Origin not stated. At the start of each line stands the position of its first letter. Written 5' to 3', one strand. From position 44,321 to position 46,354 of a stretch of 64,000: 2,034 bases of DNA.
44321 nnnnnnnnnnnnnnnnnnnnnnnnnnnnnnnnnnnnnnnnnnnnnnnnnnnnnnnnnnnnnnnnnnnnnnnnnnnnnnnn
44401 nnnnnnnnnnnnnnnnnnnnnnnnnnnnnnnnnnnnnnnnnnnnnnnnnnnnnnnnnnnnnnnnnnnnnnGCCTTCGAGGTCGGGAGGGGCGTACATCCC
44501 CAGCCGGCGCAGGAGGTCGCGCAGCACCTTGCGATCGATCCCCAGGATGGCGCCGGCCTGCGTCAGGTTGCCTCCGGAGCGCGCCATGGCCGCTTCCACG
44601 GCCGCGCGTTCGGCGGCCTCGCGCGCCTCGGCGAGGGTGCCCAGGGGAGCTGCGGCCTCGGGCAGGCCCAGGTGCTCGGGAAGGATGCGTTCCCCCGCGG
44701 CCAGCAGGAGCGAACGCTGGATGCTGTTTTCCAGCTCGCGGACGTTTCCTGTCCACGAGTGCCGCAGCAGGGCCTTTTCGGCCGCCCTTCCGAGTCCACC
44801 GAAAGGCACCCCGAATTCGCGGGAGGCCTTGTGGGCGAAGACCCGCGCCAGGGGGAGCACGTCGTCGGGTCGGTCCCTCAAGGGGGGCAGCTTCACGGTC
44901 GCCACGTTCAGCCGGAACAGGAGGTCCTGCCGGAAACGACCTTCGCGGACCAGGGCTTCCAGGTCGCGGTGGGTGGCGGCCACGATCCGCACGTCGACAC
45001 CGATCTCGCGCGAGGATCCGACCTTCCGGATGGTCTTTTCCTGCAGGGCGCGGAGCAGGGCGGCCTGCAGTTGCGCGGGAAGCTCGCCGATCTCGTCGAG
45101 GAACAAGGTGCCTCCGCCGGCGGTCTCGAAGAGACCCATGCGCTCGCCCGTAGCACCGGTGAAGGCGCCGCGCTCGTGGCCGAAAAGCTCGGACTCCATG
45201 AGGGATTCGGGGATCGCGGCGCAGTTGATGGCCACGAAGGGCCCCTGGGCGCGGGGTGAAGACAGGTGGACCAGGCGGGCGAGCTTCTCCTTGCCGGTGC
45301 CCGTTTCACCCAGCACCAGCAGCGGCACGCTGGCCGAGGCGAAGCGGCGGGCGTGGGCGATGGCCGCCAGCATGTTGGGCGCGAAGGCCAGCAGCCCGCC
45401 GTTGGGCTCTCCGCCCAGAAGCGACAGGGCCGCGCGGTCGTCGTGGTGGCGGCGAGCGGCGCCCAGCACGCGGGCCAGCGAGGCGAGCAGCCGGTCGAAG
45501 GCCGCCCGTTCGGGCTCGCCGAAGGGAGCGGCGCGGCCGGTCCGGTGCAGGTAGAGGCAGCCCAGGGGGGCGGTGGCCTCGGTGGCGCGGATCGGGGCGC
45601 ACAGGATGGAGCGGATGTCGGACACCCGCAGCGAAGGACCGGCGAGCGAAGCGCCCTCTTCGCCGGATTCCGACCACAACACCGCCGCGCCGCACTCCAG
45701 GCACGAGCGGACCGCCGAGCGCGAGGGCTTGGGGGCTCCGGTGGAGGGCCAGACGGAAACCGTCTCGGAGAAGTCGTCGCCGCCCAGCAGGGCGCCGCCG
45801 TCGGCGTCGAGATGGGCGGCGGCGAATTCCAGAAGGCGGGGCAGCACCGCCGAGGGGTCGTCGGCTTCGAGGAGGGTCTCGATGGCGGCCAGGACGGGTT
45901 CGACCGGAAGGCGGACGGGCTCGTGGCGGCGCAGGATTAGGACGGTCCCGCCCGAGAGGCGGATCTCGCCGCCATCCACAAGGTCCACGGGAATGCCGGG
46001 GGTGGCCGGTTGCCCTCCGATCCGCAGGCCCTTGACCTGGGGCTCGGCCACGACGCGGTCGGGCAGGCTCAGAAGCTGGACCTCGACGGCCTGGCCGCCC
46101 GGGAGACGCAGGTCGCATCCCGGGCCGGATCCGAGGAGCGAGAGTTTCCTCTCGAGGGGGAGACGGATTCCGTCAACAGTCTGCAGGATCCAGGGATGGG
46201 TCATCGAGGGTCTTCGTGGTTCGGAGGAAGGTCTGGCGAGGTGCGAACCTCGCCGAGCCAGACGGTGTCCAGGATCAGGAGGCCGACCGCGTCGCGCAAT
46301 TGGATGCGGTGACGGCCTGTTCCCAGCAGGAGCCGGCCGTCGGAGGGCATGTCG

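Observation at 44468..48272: Translationally coupled TPR-lipoprotein / Hanks-type Ser/Thr kinase / FHA-domain sigma-54 activator operon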

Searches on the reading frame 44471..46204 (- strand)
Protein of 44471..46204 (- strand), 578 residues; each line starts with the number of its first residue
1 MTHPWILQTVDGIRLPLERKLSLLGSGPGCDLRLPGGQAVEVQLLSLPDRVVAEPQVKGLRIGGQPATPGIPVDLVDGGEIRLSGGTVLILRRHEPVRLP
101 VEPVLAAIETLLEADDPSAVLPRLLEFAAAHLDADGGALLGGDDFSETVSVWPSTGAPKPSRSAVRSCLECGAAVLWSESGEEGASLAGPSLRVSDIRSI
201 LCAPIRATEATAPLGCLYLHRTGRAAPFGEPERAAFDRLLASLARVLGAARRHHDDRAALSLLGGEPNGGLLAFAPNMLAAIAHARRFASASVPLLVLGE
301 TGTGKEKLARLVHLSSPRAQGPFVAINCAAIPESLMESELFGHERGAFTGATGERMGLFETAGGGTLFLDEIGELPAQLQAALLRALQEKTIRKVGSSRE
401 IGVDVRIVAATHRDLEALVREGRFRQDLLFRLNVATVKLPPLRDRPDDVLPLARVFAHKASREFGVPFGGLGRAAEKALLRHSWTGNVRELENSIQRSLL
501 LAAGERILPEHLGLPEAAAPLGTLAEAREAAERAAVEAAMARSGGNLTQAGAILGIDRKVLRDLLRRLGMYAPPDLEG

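Call 10: search_protein_families(library=pfam, proteins=[window:44471-46204:-], max_evalue=0.1)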
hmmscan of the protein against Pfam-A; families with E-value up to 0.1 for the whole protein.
window:44471-46204:- (578 aa): 10 families
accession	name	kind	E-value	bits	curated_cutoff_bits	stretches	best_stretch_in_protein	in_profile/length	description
PF00158.32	Sigma54_activat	-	4.1e-67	225.5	20.2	1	275-437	5-167/168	Sigma-54 interaction domain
PF14532.12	Sigma54_activ_2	-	2.1e-19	70.6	25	1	288-442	17-138/138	Sigma-54 interaction domain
PF25601.1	AAA_lid_14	-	6.7e-17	61.5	27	1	443-512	1-70/87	AAA+ ATPase lid domain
PF02954.25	HTH_8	-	3.5e-06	27.1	22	1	528-562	2-36/42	Bacterial regulatory protein, Fis family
PF01590.32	GAF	-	3.8e-06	27.9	22.4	1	116-244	1-130/133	GAF domain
PF07728.20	AAA_5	-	3.9e-05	24.1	22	1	294-412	1-122/139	AAA domain (dynein-related subfamily)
PF00004.35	AAA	-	0.00056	20.8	21.2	1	295-431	1-130/131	ATPase family associated with various cellular activities (AAA)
PF13492.12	GAF_3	-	0.00092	20.1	27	1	121-244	6-120/129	GAF domain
PF07726.17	AAA_3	-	0.011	16.1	27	1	327-412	33-110/131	ATPase family associated with various cellular activities (AAA)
PF01078.27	Mg_chelatase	-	0.041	13.7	20.3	0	354-395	97-138/207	Magnesium chelatase, subunit ChlI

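Call 11: search_protein_families(library=ncbifam, proteins=[window:44471-46204:-], max_evalue=0.1)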
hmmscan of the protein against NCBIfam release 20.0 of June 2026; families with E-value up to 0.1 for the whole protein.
window:44471-46204:- (578 aa): 31 families (the best 25 are shown)
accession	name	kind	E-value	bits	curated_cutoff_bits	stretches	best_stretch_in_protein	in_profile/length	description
TIGR02915.1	PEP_resp_reg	equivalog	4.1e-102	342.3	502.6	1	244-570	114-444/445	PEP-CTERM-box response regulator transcription factor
NF050807.1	TransRegFlbDCaul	equivalog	1.9e-94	317.1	750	1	271-542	120-391/454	sigma-54-dependent transcriptional regulator FlbD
TIGR01817.1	nifA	equivalog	7.1e-92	308.9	528.85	1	274-541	201-467/534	nif-specific transcriptional activator NifA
NF003451.0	PRK05022.1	equivalog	1.9e-91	307.4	476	1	281-570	202-510/512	nitric oxide reductase transcriptional regulator NorR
NF038308.1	RNA_repair_RtcR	equivalog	4.9e-91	306.2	650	1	276-512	187-432/530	RNA repair transcriptional activator RtcR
NF008469.0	PRK11361.1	equivalog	2.3e-88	296.9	714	1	269-565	143-451/461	acetoacetate metabolism transcriptional regulator AtoC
TIGR01818.1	ntrC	equivalog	3.3e-88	296.5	558.6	1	268-512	133-377/463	nitrogen regulation protein NR(I)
NF041552.1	TF_PrdR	equivalog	2.8e-86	290.1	795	1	278-561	276-569/577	sigma-54 dependent transcriptional regulator PrdR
TIGR02329.1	propionate_PrpR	equivalog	3.3e-80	270.2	499.2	1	263-561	206-520/526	propionate catabolism operon regulatory protein PrpR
TIGR02974.1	phageshock_pspF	equivalog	1e-79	268.2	443.55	1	275-503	5-234/336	phage shock protein operon transcriptional activator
NF008085.0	PRK10820.1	equivalog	3.2e-79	266.9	576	1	271-521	206-456/520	transcriptional regulator TyrR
NF008176.1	PRK10923.1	equivalog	1.2e-77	261.6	620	1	265-512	134-381/469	nitrogen regulation protein NR(I)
NF011695.0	PRK15115.1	equivalog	2e-77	260.8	763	1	273-568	139-436/445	two-component system response regulator GlrR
NF007689.0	PRK10365.1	equivalog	6.2e-77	259.2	760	1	235-563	109-437/441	sigma-54-dependent response regulator transcription factor ZraR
NF049963.1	RespRegFlgRCampy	domain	1.8e-74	251.1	750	1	269-567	134-426/429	fla regulon two-component system response regulator FlgR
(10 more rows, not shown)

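Call 20: find_homologous_proteins(query=window:44471-46204:-, max_evalue=1e-60)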
Query window:44471-46204:- (578 aa): 6688 proteins with E <= 1e-60 among 8000 candidates; the best 120 are listed.
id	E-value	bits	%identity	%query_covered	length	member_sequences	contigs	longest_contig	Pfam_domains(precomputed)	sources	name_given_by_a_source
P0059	0.0e+0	1247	100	100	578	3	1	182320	PF00158.33,PF25601.2,PF01590.33,PF02954.26,PF14532.13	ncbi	-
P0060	0.0e+0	1077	87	100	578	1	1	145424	PF00158.33,PF25601.2,PF01590.33,PF02954.26,PF00004.36,PF14532.13,PF07728.21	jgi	-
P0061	1.3e-277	940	76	100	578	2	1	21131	PF13185.13,PF00158.33,PF25601.2,PF01590.33,PF13492.13,PF14532.13,PF07728.21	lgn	-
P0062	1.4e-276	937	76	99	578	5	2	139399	PF00158.33,PF25601.2,PF01590.33,PF02954.26,PF14532.13,PF07728.21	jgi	jgi:two-component system NtrC family response regulator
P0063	1.9e-276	936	75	100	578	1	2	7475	PF00158.33,PF25601.2,PF01590.33,PF02954.26,PF14532.13,PF07728.21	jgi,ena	-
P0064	1.4e-274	930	76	100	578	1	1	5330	PF00158.33,PF25601.2,PF01590.33,PF14532.13,PF07728.21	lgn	-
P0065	3.3e-272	922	75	98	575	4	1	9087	PF00158.33,PF25601.2,PF01590.33,PF02954.26,PF14532.13,PF07728.21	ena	-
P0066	1.9e-265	900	74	98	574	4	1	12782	PF13185.13,PF00158.33,PF25601.2,PF01590.33,PF02954.26,PF14532.13,PF07728.21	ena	-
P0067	1.8e-255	867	73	99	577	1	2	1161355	PF13185.13,PF00158.33,PF25601.2,PF01590.33,PF14532.13,PF07728.21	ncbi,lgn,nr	ncbi:MAG: sigma-54-dependent Fis family transcriptional regulator [Fibrobacteria bacterium]|nr:sigma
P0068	1.0e-229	782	65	99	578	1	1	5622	PF00158.33,PF25601.2,PF01590.33,PF02954.26,PF14532.13,PF07728.21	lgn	-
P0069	1.1e-224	765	65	100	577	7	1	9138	PF00158.33,PF25601.2,PF02954.26,PF14532.13,PF07728.21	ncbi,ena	-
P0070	2.3e-224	764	65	99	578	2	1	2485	PF00158.33,PF25601.2,PF01590.33,PF02954.26,PF00004.36,PF14532.13,PF07728.21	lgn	-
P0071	3.7e-223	760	65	99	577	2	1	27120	PF00158.33,PF25601.2,PF01590.33,PF13492.13,PF14532.13,PF07728.21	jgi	-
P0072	4.5e-222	757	64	99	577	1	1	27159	PF00158.33,PF25601.2,PF01590.33,PF02954.26,PF13492.13,PF14532.13,PF07728.21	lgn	-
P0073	1.0e-221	756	64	99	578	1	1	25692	PF00158.33,PF25601.2,PF01590.33,PF00004.36,PF14532.13,PF07728.21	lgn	-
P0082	1.0e-215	736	63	99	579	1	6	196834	PF00158.33,PF25601.2,PF02954.26,PF14532.13,PF07728.21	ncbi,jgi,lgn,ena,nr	ncbi:MAG TPA: sigma 54-interacting transcriptional regulator [Fibrobacteria bacterium]|nr:sigma 54-i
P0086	2.9e-197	675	60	96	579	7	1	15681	PF00158.33,PF25601.2,PF01590.33,PF02954.26,PF14532.13,PF07728.21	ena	-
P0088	5.4e-195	667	60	96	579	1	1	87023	PF00158.33,PF25601.2,PF01590.33,PF02954.26,PF14532.13,PF07728.21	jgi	jgi:DNA-binding NtrC family response regulator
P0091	7.3e-191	654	58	96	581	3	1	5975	PF00158.33,PF25601.2,PF02954.26,PF14532.13,PF07728.21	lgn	-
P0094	1.4e-112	395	46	82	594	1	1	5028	PF00158.33,PF25601.2,PF01590.33,PF02954.26,PF14532.13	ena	-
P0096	1.1e-107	379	45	81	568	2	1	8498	PF13185.13,PF00158.33,PF25601.2,PF01590.33,PF02954.26,PF14532.13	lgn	-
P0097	2.1e-102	362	43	82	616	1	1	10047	PF00158.33,PF00498.32,PF25601.2,PF02954.26,PF16697.11,PF14532.13,PF07728.21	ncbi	-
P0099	4.6e-94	334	44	78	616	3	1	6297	PF00158.33,PF00498.32,PF25601.2,PF02954.26,PF16697.11,PF14532.13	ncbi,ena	-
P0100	1.0e-88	317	37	97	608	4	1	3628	PF13185.13,PF00158.33,PF25601.2,PF01590.33,PF02954.26,PF16697.11,PF13492.13,PF14532.13,PF07728.21,PF13191.13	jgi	jgi:transcriptional regulator with GAF, ATPase, and Fis domain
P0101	2.1e-87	312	42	77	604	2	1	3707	PF13185.13,PF00158.33,PF25601.2,PF01590.33,PF02954.26,PF16697.11,PF13492.13,PF00004.36,PF14532.13,PF07728.21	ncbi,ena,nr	ncbi:MAG TPA: sigma 54-interacting transcriptional regulator [Fredinandcohnia sp.]|nr:sigma 54-inter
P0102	7.3e-87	310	35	97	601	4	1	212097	PF13185.13,PF00158.33,PF00498.32,PF25601.2,PF01590.33,PF02954.26,PF16697.11,PF13492.13,PF14532.13,PF07728.21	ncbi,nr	ncbi:MAG: sigma 54-interacting transcriptional regulator [Myxococcales bacterium]|nr:sigma 54-intera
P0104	1.2e-85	306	38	97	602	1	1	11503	PF13185.13,PF00158.33,PF25601.2,PF01590.33,PF02954.26,PF13492.13,PF00004.36,PF14532.13,PF07728.21,PF01078.28,PF13191.13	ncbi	-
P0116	6.1e-84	301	37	99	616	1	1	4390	PF00158.33,PF25601.2,PF02954.26,PF16697.11,PF14532.13,PF07728.21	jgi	jgi:transcriptional regulator with GAF, ATPase, and Fis domain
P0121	5.4e-83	298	50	52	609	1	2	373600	PF13185.13,PF00158.33,PF00498.32,PF25601.2,PF01590.33,PF16697.11,PF14532.13,PF07728.21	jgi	jgi:transcriptional regulator with GAF, ATPase, and Fis domain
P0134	3.5e-82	295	45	63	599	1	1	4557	PF13185.13,PF00158.33,PF25601.2,PF01590.33,PF02954.26,PF16697.11,PF13492.13,PF14532.13,PF07728.21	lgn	-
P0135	3.9e-82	295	41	71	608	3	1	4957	PF13185.13,PF00158.33,PF00498.32,PF25601.2,PF01590.33,PF02954.26,PF16697.11,PF13492.13,PF14532.13,PF07728.21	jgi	jgi:transcriptional regulator with GAF, ATPase, and Fis domain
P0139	8.7e-82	294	39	82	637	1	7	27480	PF13185.13,PF00158.33,PF00498.32,PF25601.2,PF01590.33,PF02954.26,PF16697.11,PF00004.36,PF14532.13,PF07728.21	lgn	-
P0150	2.9e-81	292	36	81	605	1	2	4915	PF13185.13,PF00158.33,PF25601.2,PF01590.33,PF02954.26,PF16697.11,PF13492.13,PF14532.13,PF07728.21,PF13191.13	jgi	jgi:transcriptional regulator with GAF, ATPase, and Fis domain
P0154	4.6e-81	291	38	70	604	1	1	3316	PF13185.13,PF00158.33,PF00498.32,PF25601.2,PF01590.33,PF02954.26,PF16697.11,PF14532.13,PF07728.21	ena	-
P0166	1.1e-80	290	49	52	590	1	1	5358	PF00158.33,PF07724.21,PF00498.32,PF25601.2,PF02954.26,PF18024.8,PF16697.11,PF00004.36,PF14532.13,PF07728.21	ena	-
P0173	2.1e-80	289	41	72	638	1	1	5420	PF13185.13,PF00158.33,PF00498.32,PF25601.2,PF01590.33,PF02954.26,PF16697.11,PF13492.13,PF00004.36,PF14532.13,PF07728.21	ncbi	-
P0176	2.8e-80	289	43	71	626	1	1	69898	PF13185.13,PF00158.33,PF00498.32,PF25601.2,PF01590.33,PF16697.11,PF13492.13,PF14532.13,PF07728.21,PF01078.28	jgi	jgi:transcriptional regulator with GAF, ATPase, and Fis domain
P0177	3.2e-80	289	41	81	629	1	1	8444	PF13185.13,PF00158.33,PF00498.32,PF25601.2,PF01590.33,PF16697.11,PF00004.36,PF14532.13,PF07728.21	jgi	jgi:Nif-specific regulatory protein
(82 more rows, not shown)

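Call 33: find_encoding_contigs(protein=P0082, flank=7000, max_places=1)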
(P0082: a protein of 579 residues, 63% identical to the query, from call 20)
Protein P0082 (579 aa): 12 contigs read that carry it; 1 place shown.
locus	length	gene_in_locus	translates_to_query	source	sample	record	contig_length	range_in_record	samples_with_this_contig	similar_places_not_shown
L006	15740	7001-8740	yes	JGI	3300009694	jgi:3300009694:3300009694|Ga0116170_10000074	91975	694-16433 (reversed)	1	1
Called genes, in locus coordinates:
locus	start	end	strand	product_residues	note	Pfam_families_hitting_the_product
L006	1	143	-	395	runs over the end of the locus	PF13487:HD_5, PF01966:HD (weak)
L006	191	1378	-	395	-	PF13439:Glyco_transf_4, PF13477:Glyco_trans_4_2 (weak), PF13579:Glyco_trans_4_4, PF20706:GT4-conflict (weak), PF00534:Glycos_transf_1, PF13524:Glyco_trans_1_2, PF13692:Glyco_trans_1_4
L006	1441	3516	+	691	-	PF11412:DsbD_N, PF02683:DsbD_TM, PF13899:Thioredoxin_7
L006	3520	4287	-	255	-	PF01135:PCMT (weak), PF13489:Methyltransf_23, PF01209:Ubie_methyltran, PF13847:Methyltransf_31, PF08241:Methyltransf_11, PF08242:Methyltransf_12, PF13649:Methyltransf_25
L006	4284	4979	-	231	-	PF12697:Abhydrolase_6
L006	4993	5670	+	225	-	PF13176:TPR_7 (faint), PF13428:TPR_14 (faint), PF00515:TPR_1 (faint), PF07719:TPR_2 (faint), PF13432:TPR_16 (faint), PF14559:TPR_19 (faint)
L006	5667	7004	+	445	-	PF00069:Pkinase, PF01636:APH (weak), PF07714:PK_Tyr_Ser-Thr (weak)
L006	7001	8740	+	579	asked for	PF00158:Sigma54_activat, PF14532:Sigma54_activ_2, PF07728:AAA_5, PF25601:AAA_lid_14, PF02954:HTH_8 (weak)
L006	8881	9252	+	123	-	-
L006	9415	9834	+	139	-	-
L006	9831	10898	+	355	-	-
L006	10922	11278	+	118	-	PF00472:RF-1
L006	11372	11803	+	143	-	-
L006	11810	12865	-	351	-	-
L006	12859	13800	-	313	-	PF24827:AstE_AspA_cat, PF04952:AstE_AspA_hybrid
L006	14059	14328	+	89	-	-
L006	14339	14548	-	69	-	-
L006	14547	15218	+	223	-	-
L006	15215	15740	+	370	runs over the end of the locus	-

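Call 34: find_encoding_contigs(protein=P0088, flank=7000, max_places=1)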
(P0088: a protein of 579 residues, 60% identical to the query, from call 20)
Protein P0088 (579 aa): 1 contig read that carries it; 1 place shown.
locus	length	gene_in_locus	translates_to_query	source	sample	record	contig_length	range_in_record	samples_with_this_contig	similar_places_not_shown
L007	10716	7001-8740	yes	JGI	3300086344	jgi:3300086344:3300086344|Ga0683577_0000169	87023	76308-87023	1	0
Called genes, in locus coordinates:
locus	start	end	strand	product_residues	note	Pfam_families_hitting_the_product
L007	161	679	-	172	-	-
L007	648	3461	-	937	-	PF00069:Pkinase, PF07714:PK_Tyr_Ser-Thr, PF01636:APH (weak), PF03109:ABC1 (faint), PF06293:Kdo (weak), PF07719:TPR_2 (faint), PF14559:TPR_19 (faint)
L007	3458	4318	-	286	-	PF00849:PseudoU_synth_2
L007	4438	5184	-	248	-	PF04337:DUF480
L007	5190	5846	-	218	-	PF01300:Sua5_yciO_yrdC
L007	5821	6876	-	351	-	PF00793:DAHP_synth_1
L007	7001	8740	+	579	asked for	PF01590:GAF (weak), PF00158:Sigma54_activat, PF14532:Sigma54_activ_2, PF07728:AAA_5, PF25601:AAA_lid_14, PF02954:HTH_8 (weak)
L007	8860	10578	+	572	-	PF01627:Hpt, PF02895:H-kinase_dim, PF02518:HATPase_c, PF01584:CheW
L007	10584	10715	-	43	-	?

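Call 35: find_encoding_contigs(protein=P0071, flank=7000, max_places=1)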
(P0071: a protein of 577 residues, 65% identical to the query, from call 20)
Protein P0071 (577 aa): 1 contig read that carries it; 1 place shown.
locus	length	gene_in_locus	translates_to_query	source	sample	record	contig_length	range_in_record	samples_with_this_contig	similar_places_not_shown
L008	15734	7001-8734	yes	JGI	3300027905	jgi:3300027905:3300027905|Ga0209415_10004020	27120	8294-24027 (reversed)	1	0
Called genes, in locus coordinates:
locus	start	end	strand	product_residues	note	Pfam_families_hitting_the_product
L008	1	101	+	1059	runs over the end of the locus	PF00873:ACR_tran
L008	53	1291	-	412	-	PF13439:Glyco_transf_4, PF13579:Glyco_trans_4_4, PF13477:Glyco_trans_4_2 (weak), PF20706:GT4-conflict, PF00534:Glycos_transf_1, PF13524:Glyco_trans_1_2, PF13692:Glyco_trans_1_4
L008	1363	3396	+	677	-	PF11412:DsbD_N, PF02683:DsbD_TM, PF13899:Thioredoxin_7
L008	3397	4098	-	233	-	PF05175:MTS (faint), PF13489:Methyltransf_23, PF13847:Methyltransf_31, PF08241:Methyltransf_11, PF08242:Methyltransf_12, PF13649:Methyltransf_25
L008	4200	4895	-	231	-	PF12697:Abhydrolase_6 (weak)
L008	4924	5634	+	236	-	PF00515:TPR_1 (faint), PF07719:TPR_2 (faint), PF13428:TPR_14 (faint), PF13432:TPR_16 (faint), PF13414:TPR_11 (faint), PF14559:TPR_19 (faint)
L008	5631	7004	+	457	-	PF00069:Pkinase, PF07714:PK_Tyr_Ser-Thr (weak)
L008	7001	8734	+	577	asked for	PF01590:GAF (weak), PF13492:GAF_3 (weak), PF00158:Sigma54_activat, PF14532:Sigma54_activ_2, PF07728:AAA_5 (weak), PF25601:AAA_lid_14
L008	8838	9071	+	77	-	-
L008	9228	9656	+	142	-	-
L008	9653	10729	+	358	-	-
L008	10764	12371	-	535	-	PF22842:Pel9A-like_beta_helix, PF13229:Beta_helix (weak)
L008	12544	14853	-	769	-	PF09586:YfhO (faint)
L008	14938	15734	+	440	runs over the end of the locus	PF00919:UPF0004, PF04055:Radical_SAM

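Call 61: find_encoding_contigs(protein=P0096, flank=5000, max_places=1)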
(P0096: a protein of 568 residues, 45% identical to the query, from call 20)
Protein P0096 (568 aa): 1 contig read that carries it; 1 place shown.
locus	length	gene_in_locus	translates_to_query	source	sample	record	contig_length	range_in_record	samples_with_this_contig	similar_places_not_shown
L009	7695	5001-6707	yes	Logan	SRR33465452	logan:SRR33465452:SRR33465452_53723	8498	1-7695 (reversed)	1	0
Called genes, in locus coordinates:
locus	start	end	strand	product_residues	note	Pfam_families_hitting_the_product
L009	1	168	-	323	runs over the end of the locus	?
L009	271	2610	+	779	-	-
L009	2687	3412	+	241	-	PF07721:TPR_4 (faint), PF12895:ANAPC3 (faint), PF13174:TPR_6 (faint), PF13428:TPR_14 (faint), PF13374:TPR_10 (faint), PF13414:TPR_11 (weak), PF13432:TPR_16 (weak), PF14559:TPR_19, +7 more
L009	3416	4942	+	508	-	PF00069:Pkinase, PF07714:PK_Tyr_Ser-Thr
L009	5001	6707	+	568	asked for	PF01590:GAF, PF13185:GAF_2 (weak), PF00158:Sigma54_activat, PF14532:Sigma54_activ_2, PF25601:AAA_lid_14, PF02954:HTH_8 (weak)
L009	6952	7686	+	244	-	-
